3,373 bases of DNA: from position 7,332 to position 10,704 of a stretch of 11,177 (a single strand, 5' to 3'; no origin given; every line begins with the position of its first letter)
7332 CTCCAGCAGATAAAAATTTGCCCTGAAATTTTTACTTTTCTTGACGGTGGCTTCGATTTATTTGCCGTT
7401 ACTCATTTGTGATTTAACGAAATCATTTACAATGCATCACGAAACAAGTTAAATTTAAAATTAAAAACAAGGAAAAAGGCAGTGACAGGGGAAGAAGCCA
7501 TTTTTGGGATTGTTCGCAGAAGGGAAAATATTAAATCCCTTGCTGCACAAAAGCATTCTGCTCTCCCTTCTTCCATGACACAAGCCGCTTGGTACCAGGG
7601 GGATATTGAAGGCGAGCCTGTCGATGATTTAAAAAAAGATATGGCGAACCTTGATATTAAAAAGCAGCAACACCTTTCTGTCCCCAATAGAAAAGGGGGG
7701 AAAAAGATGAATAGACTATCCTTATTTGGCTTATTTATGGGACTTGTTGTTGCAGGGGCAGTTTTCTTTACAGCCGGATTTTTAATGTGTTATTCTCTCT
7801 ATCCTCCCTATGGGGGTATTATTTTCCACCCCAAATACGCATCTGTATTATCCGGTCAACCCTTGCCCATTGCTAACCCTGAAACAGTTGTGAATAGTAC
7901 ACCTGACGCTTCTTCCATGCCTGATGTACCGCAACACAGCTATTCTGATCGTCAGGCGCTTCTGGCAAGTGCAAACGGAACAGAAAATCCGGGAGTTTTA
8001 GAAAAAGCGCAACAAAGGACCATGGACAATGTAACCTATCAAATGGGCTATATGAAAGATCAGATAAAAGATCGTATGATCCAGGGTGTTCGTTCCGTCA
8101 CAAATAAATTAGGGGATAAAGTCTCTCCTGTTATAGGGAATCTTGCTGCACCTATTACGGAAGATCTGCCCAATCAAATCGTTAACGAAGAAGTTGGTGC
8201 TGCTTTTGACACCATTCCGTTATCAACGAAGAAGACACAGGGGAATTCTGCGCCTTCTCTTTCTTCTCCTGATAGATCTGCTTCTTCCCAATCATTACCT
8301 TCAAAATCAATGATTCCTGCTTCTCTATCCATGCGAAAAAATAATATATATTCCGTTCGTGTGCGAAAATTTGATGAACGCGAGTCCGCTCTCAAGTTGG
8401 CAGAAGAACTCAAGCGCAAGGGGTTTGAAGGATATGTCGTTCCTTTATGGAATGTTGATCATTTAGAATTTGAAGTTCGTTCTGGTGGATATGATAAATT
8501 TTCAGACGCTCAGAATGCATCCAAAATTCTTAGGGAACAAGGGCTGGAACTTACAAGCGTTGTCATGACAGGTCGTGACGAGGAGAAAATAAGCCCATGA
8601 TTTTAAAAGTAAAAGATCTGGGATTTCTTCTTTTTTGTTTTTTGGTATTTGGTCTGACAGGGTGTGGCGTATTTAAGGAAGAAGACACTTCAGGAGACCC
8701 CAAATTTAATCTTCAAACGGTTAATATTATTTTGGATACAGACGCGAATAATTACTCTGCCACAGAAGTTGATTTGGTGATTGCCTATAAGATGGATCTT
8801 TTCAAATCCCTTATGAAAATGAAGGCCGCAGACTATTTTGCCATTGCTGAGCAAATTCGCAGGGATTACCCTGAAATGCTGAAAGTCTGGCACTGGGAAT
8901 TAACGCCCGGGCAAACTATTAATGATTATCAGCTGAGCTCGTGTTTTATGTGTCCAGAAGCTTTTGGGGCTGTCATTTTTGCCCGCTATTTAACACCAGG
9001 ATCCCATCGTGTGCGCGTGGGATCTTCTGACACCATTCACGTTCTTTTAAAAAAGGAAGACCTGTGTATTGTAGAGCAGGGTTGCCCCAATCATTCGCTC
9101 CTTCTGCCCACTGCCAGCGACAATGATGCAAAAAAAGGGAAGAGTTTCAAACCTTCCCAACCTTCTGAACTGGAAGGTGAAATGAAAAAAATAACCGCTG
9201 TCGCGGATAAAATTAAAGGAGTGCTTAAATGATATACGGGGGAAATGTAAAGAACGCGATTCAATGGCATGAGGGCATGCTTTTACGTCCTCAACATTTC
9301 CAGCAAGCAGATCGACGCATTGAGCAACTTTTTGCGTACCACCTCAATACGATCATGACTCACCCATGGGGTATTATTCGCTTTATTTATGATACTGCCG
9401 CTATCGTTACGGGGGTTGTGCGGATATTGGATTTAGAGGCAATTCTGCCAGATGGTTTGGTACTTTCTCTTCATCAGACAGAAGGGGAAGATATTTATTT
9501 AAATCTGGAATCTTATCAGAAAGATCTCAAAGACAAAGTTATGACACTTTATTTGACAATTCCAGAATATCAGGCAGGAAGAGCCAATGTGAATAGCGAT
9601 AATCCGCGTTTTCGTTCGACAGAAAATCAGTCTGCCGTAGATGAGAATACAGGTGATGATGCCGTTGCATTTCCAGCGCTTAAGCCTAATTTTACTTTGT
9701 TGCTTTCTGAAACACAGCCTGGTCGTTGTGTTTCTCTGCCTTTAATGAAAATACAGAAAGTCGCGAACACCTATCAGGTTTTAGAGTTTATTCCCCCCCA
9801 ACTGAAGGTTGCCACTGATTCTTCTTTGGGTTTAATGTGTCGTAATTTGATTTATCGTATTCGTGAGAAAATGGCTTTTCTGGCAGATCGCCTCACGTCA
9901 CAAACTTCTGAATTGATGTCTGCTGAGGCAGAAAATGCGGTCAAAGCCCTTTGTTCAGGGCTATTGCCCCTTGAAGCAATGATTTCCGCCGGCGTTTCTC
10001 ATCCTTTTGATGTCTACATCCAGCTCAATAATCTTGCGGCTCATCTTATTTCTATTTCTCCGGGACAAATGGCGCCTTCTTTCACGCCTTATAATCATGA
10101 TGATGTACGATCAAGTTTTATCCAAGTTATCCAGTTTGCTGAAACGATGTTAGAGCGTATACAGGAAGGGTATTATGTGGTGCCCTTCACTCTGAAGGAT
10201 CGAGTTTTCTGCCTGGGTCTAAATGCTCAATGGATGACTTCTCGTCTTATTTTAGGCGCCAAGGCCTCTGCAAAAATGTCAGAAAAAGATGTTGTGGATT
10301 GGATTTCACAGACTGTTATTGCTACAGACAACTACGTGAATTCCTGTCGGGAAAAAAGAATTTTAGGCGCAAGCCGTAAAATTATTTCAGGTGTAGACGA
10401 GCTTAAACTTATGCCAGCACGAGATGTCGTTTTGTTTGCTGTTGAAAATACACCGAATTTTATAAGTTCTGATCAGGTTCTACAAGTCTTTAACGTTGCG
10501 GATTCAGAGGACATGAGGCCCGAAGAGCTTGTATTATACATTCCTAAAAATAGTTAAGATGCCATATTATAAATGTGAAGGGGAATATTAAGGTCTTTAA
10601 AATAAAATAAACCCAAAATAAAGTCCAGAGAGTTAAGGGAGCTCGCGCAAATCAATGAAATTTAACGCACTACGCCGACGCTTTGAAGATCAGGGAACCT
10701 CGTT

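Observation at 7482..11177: T6SS tssJ-tssK-tssL block led by a translationally coupled FtsN-like SPOR-domain protein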

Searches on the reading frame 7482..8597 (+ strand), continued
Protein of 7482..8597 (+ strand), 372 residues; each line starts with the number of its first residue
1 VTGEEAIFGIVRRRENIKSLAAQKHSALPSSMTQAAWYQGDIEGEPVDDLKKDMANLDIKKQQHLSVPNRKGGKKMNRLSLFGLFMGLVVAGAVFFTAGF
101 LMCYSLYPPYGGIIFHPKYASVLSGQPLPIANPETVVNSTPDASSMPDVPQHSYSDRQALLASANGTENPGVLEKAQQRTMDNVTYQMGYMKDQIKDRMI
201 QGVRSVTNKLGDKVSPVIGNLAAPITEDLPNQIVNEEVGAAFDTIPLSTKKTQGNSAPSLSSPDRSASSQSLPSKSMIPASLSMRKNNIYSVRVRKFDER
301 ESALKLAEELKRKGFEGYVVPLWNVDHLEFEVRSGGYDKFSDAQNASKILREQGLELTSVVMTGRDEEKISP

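Call 69: search_protein_families(library=phrogs, proteins=[window:7482-8597:+], max_evalue=0.01)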
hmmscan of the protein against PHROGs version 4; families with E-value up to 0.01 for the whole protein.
window:7482-8597:+ (372 aa): 0 families

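Call 70: list_cluster_members(proteins=[P0005, P0026, P0066, P0003, P0025, P0021])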
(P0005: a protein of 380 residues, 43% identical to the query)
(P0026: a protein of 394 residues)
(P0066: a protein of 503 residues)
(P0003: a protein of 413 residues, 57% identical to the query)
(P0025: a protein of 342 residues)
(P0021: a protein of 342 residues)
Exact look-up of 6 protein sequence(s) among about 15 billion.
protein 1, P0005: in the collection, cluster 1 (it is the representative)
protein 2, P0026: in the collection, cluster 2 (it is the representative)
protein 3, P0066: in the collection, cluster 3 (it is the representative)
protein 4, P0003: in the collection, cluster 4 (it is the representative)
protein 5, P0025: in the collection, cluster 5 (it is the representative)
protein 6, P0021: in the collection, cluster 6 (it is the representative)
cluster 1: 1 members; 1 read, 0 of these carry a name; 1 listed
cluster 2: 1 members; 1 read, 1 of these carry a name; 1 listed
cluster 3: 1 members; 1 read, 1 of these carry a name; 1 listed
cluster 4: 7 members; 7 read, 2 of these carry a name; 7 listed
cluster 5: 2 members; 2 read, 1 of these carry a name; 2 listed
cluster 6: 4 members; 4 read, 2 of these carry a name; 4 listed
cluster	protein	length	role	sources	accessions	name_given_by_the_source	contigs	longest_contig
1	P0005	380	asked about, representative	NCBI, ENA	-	-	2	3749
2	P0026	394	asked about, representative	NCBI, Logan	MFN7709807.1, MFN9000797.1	MAG: hypothetical protein ACK5O7_02440 [Holosporales bacterium]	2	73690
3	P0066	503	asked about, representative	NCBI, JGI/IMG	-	cell division septation protein DedD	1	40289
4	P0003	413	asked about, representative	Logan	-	-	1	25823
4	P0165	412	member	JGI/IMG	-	cell division septation protein DedD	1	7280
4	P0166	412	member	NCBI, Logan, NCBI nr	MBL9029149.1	MAG: SPOR domain-containing protein [Caedimonas sp.] | SPOR domain-containing protein [Caedimonas sp.]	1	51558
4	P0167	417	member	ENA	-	-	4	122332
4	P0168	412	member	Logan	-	-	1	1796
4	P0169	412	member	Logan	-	-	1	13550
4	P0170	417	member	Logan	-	-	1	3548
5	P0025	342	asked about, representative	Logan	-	-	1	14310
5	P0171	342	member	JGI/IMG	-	cell division septation protein DedD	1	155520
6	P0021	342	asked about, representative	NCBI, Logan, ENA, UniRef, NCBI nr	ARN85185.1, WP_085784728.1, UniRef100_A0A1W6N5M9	SPOR domain-containing protein [Candidatus Nucleicultrix amoebiphila] | SPOR domain-containing protein n=1 Tax=Candidatus Nucleicultrix amoebiphila FS5 ...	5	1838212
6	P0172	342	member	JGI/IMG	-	cell division septation protein DedD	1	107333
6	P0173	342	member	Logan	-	-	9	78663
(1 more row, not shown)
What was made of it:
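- The architecture (cytoplasmic basic N-terminus, one TM, linker, SPOR) is exactly that of FtsN, DedD and DamX, and IMG annotates members as DedD (call 70). IMG names members DedD (call 70).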

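Call 74: search_protein_families(library=ncbifam, alignment_id=A4, max_evalue=0.01)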
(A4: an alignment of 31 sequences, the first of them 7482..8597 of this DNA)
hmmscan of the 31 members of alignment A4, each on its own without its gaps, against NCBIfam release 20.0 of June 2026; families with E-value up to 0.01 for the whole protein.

A. member 1, window:7482-8597:+ (372 aa): 0 families

B. families by the number of members that match (of 31 scanned): 2 families
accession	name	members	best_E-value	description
TIGR02223.1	ftsN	2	3.5e-05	cell division protein FtsN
NF001194.0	PRK00159.1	1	0.0048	cell division protein CrgA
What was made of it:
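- (7) The family does not match FtsN in NCBIfam (call 74). Two of 31 members give weak FtsN hits (call 74).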

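Call 75: search_protein_families(library=pfam, alignment_id=A4, max_evalue=0.01)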
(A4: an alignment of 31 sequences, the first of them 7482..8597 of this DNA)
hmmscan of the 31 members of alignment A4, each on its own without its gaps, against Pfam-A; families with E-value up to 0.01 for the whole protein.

A. member 1, window:7482-8597:+ (372 aa): 2 families
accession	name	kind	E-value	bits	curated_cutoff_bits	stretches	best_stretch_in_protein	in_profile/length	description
PF05036.18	SPOR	-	1.1e-06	29.3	21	1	286-321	40-76/76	SPOR domain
PF02608.20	Bmp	-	0.0034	16.9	24.1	1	136-222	162-246/301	ABC transporter substrate-binding protein PnrA-like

B. families by the number of members that match (of 31 scanned): 3 families
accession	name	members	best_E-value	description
PF05036.18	SPOR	30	1.3e-09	SPOR domain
PF02608.20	Bmp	1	0.0034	ABC transporter substrate-binding protein PnrA-like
PF04453.20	LptD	1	0.0074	LPS transport system D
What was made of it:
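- On SPOR domain (PF05036): 30 of 31 family members hit SPOR at E<=0.01, best 1.3e-9 (call 75).
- The SPOR domain is retained in 30 of 31 members (call 75).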

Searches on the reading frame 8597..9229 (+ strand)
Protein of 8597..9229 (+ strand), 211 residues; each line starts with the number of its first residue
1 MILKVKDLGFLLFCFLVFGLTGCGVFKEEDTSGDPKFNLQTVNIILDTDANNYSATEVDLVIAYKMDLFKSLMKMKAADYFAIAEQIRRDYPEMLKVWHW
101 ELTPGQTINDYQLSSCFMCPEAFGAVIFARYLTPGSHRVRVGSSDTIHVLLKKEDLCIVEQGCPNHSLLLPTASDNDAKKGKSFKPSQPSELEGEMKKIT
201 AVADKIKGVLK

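Call 5: search_protein_families(library=pfam, proteins=[window:8597-9229:+], max_evalue=0.1)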
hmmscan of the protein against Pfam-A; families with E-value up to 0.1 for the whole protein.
window:8597-9229:+ (211 aa): 0 families
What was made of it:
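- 8597..9232 (+): Divergent TssJ outer-membrane lipoprotein (211 aa), with lipobox LTGC at 8654-8665. No Pfam hit (call 5).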

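Call 7: search_protein_families(library=ncbifam, proteins=[window:8597-9229:+], max_evalue=0.1)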
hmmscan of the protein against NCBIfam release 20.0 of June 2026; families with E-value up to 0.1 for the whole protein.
window:8597-9229:+ (211 aa): 1 family
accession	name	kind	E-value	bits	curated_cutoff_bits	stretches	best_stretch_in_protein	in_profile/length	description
TIGR03352.1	VI_chp_3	equivalog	0.0038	16.9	31.6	1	11-109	4-98/147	type VI secretion system lipoprotein TssJ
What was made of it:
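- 8597..9232 (+): TIGR03352 scores E=0.0038, below cutoff (call 7).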

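Call 26: find_homologous_proteins(query=window:8597-9229:+, max_evalue=0.01)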
Query window:8597-9229:+ (211 aa): 11 proteins with E <= 0.01 among 114 candidates.
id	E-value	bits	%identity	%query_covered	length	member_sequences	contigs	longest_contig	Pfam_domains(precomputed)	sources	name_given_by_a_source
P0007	1.1e-135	468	98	100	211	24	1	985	-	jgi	-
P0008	2.2e-89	317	75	84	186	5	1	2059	-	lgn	-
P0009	3.0e-67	244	65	72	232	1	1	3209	-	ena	-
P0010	1.9e-66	242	64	79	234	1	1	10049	-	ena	-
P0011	2.8e-66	241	57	87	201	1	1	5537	-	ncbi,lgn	ncbi:MAG: hypothetical protein ACRYGR_05330 [Janthinobacterium lividum]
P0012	7.3e-66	240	60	88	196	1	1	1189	-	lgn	-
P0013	1.5e-50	190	48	94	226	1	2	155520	-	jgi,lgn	jgi:type VI secretion system protein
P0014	2.6e-49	186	55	73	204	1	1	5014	-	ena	-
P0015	1.9e-45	173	53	73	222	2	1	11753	-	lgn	-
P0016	1.3e-42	164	56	60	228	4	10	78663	-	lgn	-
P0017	2.7e-42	163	49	73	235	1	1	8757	-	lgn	-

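Call 27: find_encoding_contigs(protein=P0013, flank=10000, max_places=2)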
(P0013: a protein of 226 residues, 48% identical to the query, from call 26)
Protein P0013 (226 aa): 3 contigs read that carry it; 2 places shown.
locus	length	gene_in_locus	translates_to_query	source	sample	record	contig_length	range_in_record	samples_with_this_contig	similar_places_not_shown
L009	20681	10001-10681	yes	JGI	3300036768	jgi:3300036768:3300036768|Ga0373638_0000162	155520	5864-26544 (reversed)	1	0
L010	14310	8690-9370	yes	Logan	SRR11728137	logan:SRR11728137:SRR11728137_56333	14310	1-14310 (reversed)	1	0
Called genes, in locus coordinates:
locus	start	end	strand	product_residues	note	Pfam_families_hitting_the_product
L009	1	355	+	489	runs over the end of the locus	PF02881:SRP54_N, PF00448:SRP54, PF01656:CbiA (weak), PF02978:SRP_SPB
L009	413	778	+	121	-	PF00886:Ribosomal_S16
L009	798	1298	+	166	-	PF01782:RimM, PF05239:PRC, PF24986:PRC_RimM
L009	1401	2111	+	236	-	PF01746:tRNA_m1G_MT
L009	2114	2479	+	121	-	PF01245:Ribosomal_L19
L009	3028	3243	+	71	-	-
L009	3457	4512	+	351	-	PF00676:E1_dh, PF13292:DXP_synthase_N (weak), PF02775:TPP_enzyme_C (weak)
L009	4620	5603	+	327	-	PF02779:Transket_pyr, PF02780:Transketolase_C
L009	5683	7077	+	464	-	PF00364:Biotin_lipoyl, PF02817:E3_binding, PF00198:2-oxoacid_dh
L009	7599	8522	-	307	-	PF04960:Glutaminase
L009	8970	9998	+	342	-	PF05036:SPOR (weak)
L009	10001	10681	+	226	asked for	-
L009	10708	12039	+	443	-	PF05936:T6SS_VasE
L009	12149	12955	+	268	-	PF09850:DotU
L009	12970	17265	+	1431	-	PF14331:IcmF-related_N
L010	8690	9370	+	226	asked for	-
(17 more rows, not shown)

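Call 28: find_encoding_contigs(protein=P0016, flank=10000, max_places=2)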
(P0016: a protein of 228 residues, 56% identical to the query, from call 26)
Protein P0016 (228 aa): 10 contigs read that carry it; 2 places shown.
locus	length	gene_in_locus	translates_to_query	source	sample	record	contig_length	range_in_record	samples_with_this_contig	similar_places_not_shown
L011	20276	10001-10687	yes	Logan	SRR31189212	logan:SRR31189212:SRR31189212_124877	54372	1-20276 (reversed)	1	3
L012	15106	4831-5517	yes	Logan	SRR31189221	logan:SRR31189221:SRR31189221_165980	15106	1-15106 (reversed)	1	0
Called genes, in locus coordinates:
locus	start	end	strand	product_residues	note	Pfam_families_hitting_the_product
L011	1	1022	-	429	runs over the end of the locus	-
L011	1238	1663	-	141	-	PF19834:DUF6314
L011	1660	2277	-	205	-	PF01148:CTP_transf_1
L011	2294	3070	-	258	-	PF01255:Prenyltransf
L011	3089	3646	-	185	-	PF01765:RRF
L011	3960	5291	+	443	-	PF27070:HTH_Rpn_C (faint), PF12784:PDDEXK_2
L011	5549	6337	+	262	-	PF00318:Ribosomal_S2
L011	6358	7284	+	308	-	PF25025:EF-Ts_N (weak), PF00889:EF_TS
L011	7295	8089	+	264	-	PF00696:AA_kinase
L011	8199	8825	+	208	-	PF01210:NAD_Gly3P_dh_N (faint), PF02558:ApbA (weak), PF03446:NAD_binding_2, PF03807:F420_oxidored, PF07991:KARI_N (weak), PF10727:Rossmann-like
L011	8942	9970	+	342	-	PF05036:SPOR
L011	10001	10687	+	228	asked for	-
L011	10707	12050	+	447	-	PF05936:T6SS_VasE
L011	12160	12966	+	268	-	PF09850:DotU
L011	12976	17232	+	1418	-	PF14331:IcmF-related_N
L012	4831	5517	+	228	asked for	-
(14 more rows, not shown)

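Call 32: search_solved_structures(query=A2, max_evalue=10, show_alignments=2)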
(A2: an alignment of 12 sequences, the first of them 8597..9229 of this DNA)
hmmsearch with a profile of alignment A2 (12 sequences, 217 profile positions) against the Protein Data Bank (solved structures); distinct sequences matched with E-value up to 10: 1.
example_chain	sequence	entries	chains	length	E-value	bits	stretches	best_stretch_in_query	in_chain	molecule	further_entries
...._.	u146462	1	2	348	0.1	15.4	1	28-134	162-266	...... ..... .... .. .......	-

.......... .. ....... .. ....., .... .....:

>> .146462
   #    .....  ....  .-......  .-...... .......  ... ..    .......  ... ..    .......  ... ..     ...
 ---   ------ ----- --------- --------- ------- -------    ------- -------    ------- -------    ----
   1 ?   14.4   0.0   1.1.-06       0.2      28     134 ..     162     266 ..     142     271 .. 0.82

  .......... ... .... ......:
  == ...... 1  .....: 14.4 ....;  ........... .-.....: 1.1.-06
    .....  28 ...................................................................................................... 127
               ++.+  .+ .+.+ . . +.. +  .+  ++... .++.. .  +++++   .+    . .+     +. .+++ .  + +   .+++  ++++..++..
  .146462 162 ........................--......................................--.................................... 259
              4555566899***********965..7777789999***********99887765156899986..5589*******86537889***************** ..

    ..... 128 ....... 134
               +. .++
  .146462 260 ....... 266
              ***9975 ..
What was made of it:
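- On TssJ (PF12790 / TIGR03352): The profile of the family against PDB sequences finds no TssJ (call 32).
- Tried and rejected: Profile searches of the lipoprotein family against PDB sequences did not find TssJ (call 32).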

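Call 36: predict_structure(alignment_id=A2)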
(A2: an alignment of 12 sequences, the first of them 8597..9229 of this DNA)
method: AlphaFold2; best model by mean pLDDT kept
length: 211 residues; sequences in the alignment: 12
mean_pLDDT: 66.4   pTM: 0.57
mean pLDDT of the five models: 66.4, 65.1, 56.5, 56.2, 52.4
residues with pLDDT >= 90: 7; 70-90: 105; 50-70: 38; < 50: 61
segments of 3 or more residues with pLDDT < 50: 22-34, 165-201
pLDDT, mean of each block of 10 residues (from residue 1): 63 67 45 59 79 79 87 88 89 87 83 62 84 68 78 76 53 31 31 40 48 42
secondary structure, 60 per line:
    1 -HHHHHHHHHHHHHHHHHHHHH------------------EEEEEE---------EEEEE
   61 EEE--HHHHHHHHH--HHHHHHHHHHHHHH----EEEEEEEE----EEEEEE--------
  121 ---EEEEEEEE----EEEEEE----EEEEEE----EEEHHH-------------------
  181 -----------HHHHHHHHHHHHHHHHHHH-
elements in order: H2-22 E41-46 E56-63 H66-74 H77-90 E95-102 E107-112 E124-131 E136-141 E146-151 E156-158 H192-210
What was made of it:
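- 8597..9232 (+): The AF2 core has pLDDT about 80 (call 36).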

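Call 39: fold_search(model_id=the predicted structure, library=pdb)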
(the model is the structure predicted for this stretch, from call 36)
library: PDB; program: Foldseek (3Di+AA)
matches with E <= 10: 369; with E <= 0.001: 5
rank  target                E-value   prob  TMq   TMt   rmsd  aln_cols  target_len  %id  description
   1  3zhn                  2.3e-05  1.00  0.41  0.62   4.1       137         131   14  Crystal structure of the T6SS lipoprotein TssJ1 from Pseudomonas aeruginosa (released 2013-06-12)
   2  4a1r_C                5.4e-05  1.00  0.38  0.54   4.3       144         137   12  The Structure of Serratia marcescens Lip, a membrane bound component of the Type VI Secretion System. (released 2011-10-05)
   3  4a1r_B                6.1e-05  1.00  0.38  0.54   4.4       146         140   12  The Structure of Serratia marcescens Lip, a membrane bound component of the Type VI Secretion System. (released 2011-10-05)
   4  6ixh_A                1.2e-04  1.00  0.44  0.66   4.3       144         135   14  Type VI secretion system membrane core complex (released 2019-01-23)
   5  4a1r_D                1.8e-04  1.00  0.36  0.51   4.6       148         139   11  The Structure of Serratia marcescens Lip, a membrane bound component of the Type VI Secretion System. (released 2011-10-05)
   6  4y7o_D                2.9e-03  1.00  0.39  0.62   4.3       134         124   14  T6SS protein TssM C-terminal domain (869-1107) from EAEC (released 2015-08-05)
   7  1m3i_A                2.7e-02  0.82  0.25  0.13   6.2       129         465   12  Perfringolysin O, new crystal form (released 2004-02-03)
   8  1pfo                  2.7e-02  0.57  0.21  0.11   7.5       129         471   12  PERFRINGOLYSIN O (released 1998-08-05)
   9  2mca_MODEL_1_A        3.5e-02  0.85  0.28  0.48   7.0       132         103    8  NMR structure of the protein YP_002937094.1 from Eubacterium rectale (released 2013-09-04)
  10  5cr6                  3.5e-02  0.72  0.26  0.14   6.7       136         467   10  Structure of pneumolysin at 1.98 A resolution (released 2015-09-16)
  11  2bk2                  3.5e-02  0.28  0.20  0.11   6.9       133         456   12  The prepore structure of pneumolysin, obtained by fitting the alpha carbon trace of perfringolysin O into a cryo-EM map (released 2005-05-04)
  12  2roy_A                5.3e-02  0.51  0.27  0.40   6.8       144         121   10  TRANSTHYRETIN (ALSO CALLED PREALBUMIN) COMPLEX WITH 3',5'-DINITRO-N-ACETYL-L-THYRONINE (released 1997-04-21)
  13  4bik_C                5.7e-02  0.21  0.20  0.12   7.7       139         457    5  Structure of a disulfide locked mutant of Intermedilysin with human CD59 (released 2013-05-08)
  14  5cr8_A                6.0e-02  0.28  0.21  0.33   8.2       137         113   11  Structure of the membrane-binding domain of pneumolysin (released 2015-09-16)
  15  1tta_A                7.3e-02  0.35  0.25  0.35   7.9       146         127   10  THE X-RAY CRYSTAL STRUCTURE REFINEMENTS OF NORMAL HUMAN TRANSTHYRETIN AND THE AMYLOIDOGENIC VAL30MET VARIANT TO 1.7 AN (released 1993-10-31)
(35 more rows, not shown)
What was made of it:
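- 8597..9232 (+): The top six PDB Foldseek hits are all TssJ: 3zhn, 4a1r, 6ixh and 4y7o (call 39).
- On TssJ (PF12790 / TIGR03352): The six best PDB hits are all TssJ (E from 2e-5 to 3e-3, target TM 0.51-0.66), and plain transthyretins score far lower (call 39).
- Closest known: TssJ. Same: The best structural matches are exclusively TssJ, and the gene lies directly upstream of tssK (calls 36, 39).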

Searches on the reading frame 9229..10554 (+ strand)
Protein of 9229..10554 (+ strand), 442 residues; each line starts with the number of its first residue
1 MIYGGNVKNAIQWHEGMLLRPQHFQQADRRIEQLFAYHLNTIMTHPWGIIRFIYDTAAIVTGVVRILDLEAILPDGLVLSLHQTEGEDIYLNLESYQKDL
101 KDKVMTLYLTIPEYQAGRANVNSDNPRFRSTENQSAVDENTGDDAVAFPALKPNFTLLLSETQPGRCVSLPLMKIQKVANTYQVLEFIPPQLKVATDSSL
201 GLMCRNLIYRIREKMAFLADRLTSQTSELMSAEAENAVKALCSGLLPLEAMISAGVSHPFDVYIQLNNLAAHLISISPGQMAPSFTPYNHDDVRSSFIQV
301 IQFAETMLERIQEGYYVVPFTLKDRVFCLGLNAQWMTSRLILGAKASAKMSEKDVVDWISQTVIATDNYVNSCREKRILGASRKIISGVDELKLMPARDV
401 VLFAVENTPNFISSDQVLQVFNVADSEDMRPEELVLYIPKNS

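Call 5: search_protein_families(library=pfam, proteins=[window:9229-10554:+], max_evalue=0.1)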
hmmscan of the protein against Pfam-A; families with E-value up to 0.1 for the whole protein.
window:9229-10554:+ (442 aa): 1 family
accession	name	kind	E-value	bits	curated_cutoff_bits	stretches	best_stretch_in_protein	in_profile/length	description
PF05936.17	T6SS_VasE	-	3.1e-42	145.3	23.4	1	23-352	1-342/429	Bacterial Type VI secretion, VC_A0110, EvfL, ImpJ, VasE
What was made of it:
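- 9229..10557 (+): tssK (baseplate subunit, 442 aa). PF05936 at 3.1e-42 (call 5).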

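Call 6: find_encoding_contigs(protein=window:9229-10554:+, flank=10000, max_places=6)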
Protein window:9229-10554:+ (442 aa): no gene with exactly this product is on record in the collection.
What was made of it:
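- Tried and rejected: An exact look-up of the window's TssK found nothing on record (call 6).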

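Call 7: search_protein_families(library=ncbifam, proteins=[window:9229-10554:+], max_evalue=0.1)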
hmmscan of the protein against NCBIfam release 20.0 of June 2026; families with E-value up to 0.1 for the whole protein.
window:9229-10554:+ (442 aa): 2 families
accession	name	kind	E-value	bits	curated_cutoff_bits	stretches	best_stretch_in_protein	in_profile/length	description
TIGR03353.2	VI_chp_4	equivalog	6.8e-61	206.7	100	1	10-386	2-377/429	type VI secretion system baseplate subunit TssK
NF052526.1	ODC_var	equivalog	0.018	13.9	440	1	269-312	293-336/364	putative NPN-dependent ornithine cyclodeaminase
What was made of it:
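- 9229..10557 (+): TIGR03353 at 6.8e-61, 206.7 bits against a cutoff of 100 (call 7).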
